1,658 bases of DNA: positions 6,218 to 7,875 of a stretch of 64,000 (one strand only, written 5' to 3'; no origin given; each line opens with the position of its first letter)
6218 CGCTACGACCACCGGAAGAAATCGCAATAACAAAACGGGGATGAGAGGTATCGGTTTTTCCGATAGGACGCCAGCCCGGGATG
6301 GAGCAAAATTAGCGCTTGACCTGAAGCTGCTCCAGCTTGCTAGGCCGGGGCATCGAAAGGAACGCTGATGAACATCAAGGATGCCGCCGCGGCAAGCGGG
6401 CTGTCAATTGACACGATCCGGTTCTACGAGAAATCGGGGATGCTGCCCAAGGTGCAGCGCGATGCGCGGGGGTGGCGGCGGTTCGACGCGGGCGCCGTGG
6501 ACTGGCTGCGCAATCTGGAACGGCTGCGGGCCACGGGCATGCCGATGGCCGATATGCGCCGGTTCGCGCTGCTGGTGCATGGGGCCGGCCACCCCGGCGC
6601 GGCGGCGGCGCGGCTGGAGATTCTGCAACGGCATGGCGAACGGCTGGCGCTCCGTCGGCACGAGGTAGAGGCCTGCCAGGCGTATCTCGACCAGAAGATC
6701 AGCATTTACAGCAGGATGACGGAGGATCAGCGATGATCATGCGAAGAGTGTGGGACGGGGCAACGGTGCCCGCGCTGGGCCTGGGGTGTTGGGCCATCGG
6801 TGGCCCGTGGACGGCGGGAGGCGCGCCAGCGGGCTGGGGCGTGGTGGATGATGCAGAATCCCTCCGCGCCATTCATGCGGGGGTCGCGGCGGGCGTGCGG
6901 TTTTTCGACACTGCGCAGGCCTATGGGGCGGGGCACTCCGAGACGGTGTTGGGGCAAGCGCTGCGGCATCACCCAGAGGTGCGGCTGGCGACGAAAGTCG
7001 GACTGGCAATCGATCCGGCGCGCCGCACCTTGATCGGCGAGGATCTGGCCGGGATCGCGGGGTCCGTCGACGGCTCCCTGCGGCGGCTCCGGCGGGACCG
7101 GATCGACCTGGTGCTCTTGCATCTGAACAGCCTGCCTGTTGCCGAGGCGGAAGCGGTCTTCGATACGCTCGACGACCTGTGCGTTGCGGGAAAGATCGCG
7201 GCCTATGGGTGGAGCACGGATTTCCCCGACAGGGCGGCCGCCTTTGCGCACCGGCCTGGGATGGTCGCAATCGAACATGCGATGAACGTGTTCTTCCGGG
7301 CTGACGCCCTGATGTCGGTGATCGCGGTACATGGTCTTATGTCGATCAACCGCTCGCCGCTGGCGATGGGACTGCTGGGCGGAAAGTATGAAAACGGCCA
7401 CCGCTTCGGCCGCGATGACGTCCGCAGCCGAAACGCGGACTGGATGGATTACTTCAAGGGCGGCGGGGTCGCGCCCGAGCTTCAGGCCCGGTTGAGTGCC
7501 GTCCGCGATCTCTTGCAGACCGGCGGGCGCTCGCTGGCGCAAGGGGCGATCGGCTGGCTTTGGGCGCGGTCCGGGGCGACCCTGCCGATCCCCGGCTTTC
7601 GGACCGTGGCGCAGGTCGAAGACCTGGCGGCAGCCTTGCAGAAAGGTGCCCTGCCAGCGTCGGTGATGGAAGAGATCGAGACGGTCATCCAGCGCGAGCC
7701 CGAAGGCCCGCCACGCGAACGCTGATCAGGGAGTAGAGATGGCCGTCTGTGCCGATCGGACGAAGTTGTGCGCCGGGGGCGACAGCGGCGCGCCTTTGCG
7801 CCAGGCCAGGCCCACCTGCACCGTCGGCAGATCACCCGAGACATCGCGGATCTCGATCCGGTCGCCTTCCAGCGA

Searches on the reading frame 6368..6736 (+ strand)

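Call 14: search_protein_families(library=ncbifam, proteins=[window:6368-6736:+], max_evalue=0.00001)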
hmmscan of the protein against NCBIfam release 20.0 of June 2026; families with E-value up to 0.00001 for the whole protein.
window:6368-6736:+ (122 aa): 7 families
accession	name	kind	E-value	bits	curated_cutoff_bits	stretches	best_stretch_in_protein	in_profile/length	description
NF041849.1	trans_regNmlR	equivalog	3.4e-21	75.5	175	1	1-116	1-114/117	stress response transcriptional regulator NmlR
TIGR02044.1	CueR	equivalog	3e-12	46.7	147.4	1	1-76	1-76/127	Cu(I)-responsive transcriptional regulator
TIGR02047.1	CadR-PbrR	equivalog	4.6e-10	39.6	151.45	1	1-70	1-70/127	Cd(II)/Pb(II)-responsive transcriptional regulator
NF007069.0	PRK09514.1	equivalog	1.1e-07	32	143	1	3-65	4-66/141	Zn(2+)-responsive transcriptional regulator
TIGR02051.1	MerR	equivalog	1.6e-07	31.6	150.85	1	3-71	2-70/124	mercury resistance transcriptional regulator MerR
NF007590.0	PRK10227.1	equivalog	2.5e-06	27.6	244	1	1-113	1-108/135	Cu(I)-responsive transcriptional regulator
TIGR02043.1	ZntR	equivalog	3e-06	27.4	167.95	1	3-63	4-64/131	Zn(2+)-responsive transcriptional regulator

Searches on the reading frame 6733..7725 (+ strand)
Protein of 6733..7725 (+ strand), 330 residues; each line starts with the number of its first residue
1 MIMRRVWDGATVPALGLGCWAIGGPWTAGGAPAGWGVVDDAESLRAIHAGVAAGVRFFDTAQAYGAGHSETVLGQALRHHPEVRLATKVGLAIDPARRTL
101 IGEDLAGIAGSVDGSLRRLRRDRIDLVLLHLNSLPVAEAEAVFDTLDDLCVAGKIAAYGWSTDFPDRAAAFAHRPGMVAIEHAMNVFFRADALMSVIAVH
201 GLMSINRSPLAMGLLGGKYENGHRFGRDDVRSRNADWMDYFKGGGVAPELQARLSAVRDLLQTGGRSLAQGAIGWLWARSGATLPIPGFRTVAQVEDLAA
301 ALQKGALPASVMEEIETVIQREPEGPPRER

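Call 49: search_protein_families(library=pfam, proteins=[window:6733-7725:+], max_evalue=0.00001)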
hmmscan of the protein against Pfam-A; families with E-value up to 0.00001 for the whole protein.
window:6733-7725:+ (330 aa): 1 family
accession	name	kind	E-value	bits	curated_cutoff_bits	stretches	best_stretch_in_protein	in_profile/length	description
PF00248.27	Aldo_ket_red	-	2.1e-47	162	24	1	15-318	2-289/291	Aldo/keto reductase family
